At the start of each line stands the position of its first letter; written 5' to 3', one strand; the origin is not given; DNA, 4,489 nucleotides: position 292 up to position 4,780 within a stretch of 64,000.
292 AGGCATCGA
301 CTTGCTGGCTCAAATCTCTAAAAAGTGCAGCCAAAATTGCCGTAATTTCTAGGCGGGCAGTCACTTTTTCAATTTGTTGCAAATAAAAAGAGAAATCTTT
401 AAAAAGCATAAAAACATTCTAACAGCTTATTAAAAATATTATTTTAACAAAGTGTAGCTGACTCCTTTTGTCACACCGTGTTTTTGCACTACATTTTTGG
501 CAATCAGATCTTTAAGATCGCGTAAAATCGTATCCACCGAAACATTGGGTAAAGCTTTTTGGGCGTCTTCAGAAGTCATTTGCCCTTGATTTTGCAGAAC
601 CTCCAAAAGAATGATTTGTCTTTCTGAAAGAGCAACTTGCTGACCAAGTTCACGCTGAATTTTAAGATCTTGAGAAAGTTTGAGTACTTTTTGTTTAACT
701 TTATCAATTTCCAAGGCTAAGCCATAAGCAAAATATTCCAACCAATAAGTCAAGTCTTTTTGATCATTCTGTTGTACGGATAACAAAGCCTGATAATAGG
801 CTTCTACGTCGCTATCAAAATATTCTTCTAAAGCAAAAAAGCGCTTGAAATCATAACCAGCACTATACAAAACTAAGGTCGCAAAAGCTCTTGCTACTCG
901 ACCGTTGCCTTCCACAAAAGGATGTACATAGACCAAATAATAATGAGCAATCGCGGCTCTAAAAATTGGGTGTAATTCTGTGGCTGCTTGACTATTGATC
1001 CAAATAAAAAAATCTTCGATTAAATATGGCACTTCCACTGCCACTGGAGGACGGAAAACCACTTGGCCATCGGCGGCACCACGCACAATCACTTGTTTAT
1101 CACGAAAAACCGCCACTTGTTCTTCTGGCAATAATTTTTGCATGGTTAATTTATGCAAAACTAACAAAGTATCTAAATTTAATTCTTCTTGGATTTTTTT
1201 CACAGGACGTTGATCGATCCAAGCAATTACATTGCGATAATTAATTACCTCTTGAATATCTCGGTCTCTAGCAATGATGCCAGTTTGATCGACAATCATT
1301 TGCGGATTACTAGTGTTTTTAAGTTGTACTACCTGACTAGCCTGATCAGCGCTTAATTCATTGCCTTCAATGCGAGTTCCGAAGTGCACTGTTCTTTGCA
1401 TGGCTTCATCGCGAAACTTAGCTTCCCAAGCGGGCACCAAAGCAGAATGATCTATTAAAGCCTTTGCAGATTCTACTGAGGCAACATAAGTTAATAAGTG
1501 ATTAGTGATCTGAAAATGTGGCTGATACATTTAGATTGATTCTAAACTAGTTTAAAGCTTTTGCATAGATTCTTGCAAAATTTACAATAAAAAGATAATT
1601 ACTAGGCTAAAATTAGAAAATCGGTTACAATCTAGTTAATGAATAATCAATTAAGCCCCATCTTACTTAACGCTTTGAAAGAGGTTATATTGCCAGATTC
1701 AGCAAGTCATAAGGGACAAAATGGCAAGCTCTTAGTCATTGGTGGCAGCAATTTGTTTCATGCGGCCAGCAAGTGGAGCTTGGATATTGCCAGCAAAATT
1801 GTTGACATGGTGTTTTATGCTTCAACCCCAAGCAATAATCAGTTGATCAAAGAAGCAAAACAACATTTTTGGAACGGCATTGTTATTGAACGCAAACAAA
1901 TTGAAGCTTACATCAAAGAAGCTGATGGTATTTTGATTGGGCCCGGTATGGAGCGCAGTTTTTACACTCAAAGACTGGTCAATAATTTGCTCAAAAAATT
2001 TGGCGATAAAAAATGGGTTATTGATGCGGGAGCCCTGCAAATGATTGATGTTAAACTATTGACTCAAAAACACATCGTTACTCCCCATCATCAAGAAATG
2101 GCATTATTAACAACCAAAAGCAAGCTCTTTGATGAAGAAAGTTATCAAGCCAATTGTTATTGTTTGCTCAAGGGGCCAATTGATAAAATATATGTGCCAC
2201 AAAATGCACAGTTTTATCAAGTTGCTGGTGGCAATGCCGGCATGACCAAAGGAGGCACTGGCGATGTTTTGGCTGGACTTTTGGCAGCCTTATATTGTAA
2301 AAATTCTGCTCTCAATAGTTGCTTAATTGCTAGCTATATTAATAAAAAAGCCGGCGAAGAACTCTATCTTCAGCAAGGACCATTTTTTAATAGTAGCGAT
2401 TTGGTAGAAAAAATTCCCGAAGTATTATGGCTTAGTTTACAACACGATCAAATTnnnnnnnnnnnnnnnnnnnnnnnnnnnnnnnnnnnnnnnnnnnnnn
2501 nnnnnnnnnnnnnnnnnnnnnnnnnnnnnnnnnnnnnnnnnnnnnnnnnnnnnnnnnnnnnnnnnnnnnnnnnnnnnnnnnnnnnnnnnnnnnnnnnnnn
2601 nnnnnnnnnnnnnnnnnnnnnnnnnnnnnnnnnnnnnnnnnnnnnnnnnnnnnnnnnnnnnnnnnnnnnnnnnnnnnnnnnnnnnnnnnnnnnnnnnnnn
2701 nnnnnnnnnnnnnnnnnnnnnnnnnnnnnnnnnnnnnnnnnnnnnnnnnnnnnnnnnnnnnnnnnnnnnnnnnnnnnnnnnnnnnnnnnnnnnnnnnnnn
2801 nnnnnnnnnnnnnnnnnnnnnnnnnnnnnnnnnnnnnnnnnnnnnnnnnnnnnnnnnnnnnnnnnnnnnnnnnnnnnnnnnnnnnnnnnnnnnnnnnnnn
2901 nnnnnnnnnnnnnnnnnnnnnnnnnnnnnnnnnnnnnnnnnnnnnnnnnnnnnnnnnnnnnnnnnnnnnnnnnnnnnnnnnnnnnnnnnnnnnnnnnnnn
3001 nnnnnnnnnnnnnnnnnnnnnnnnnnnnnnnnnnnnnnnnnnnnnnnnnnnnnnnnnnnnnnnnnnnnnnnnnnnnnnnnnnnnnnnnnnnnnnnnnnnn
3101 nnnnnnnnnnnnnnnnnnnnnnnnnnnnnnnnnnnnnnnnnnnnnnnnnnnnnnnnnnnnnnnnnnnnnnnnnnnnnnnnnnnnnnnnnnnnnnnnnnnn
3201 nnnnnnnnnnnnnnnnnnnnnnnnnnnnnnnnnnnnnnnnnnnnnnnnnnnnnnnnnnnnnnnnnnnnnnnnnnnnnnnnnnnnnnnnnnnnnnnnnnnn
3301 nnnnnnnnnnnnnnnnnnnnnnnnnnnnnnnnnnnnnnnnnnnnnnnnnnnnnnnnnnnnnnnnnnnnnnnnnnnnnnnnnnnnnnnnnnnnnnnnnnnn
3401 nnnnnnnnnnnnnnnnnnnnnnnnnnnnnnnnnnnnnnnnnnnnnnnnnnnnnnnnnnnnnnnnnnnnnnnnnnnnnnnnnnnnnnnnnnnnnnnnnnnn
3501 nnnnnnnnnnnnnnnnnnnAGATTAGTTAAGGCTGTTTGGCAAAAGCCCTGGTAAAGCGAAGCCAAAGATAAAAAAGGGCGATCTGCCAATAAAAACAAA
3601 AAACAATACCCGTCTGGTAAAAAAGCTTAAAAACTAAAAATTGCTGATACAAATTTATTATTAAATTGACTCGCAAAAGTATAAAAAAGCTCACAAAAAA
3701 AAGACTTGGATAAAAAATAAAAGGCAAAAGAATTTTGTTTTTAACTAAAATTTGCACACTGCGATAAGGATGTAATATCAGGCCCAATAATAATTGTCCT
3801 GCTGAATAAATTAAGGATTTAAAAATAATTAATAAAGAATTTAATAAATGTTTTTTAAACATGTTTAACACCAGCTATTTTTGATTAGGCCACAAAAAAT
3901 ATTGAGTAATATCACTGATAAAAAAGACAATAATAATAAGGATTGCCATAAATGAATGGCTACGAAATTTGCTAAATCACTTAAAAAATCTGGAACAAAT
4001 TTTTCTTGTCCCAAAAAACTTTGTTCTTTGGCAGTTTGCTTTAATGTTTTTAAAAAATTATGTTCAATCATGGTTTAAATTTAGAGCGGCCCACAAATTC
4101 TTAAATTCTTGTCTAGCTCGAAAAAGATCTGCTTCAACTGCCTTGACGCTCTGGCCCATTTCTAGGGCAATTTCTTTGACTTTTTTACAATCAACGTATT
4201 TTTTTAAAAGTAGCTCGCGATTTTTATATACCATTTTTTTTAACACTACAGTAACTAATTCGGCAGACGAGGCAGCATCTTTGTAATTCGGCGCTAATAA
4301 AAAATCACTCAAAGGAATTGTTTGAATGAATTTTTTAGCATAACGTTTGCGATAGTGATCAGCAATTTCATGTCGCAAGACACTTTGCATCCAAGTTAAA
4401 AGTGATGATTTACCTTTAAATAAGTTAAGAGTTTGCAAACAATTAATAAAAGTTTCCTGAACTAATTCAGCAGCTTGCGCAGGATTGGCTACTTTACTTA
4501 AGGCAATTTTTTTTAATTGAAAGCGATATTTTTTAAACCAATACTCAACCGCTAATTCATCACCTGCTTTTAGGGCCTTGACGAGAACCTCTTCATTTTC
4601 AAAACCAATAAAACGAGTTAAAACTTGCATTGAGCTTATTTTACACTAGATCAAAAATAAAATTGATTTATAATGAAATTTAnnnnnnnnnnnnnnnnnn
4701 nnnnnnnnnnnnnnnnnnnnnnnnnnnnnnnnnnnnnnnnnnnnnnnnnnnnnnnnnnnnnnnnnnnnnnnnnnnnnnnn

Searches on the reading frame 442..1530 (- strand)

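Call 13: search_protein_families(library=pfam, proteins=[window:442-1530:-], max_evalue=0.001)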
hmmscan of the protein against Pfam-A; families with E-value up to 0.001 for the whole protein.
window:442-1530:- (363 aa): 2 families
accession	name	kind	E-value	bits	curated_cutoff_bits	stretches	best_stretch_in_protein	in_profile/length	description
PF02661.23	Fic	-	3.8e-18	66.6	24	1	117-221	2-93/93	Fic/DOC family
PF08220.18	HTH_DeoR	-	0.00025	21.2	21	1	304-351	1-47/57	DeoR-like helix-turn-helix domain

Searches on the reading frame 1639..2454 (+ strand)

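Call 13: search_protein_families(library=pfam, proteins=[window:1639-2454:+], max_evalue=0.001)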
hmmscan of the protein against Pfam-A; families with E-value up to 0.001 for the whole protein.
window:1639-2454:+ (272 aa): 1 family
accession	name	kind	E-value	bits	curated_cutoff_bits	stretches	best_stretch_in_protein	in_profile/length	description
PF01256.23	Carb_kinase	-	1.4e-27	97.2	27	1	32-260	2-241/242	NAD(P)H-hydrate dehydratase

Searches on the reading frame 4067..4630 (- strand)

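Call 13: search_protein_families(library=pfam, proteins=[window:4067-4630:-], max_evalue=0.001)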
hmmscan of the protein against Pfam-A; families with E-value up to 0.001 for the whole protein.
window:4067-4630:- (188 aa): 3 families
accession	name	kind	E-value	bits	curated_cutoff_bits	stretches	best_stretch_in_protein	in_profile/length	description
PF04542.20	Sigma70_r2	-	3.9e-12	46.2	24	1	32-96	2-68/71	Sigma-70 region 2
PF08281.18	Sigma70_r4_2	-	1.2e-08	34.8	25.7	1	135-174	13-52/54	Sigma-70, region 4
PF07638.17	Sigma70_ECF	-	5.8e-05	23.5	21.1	1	16-178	7-181/185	ECF sigma factor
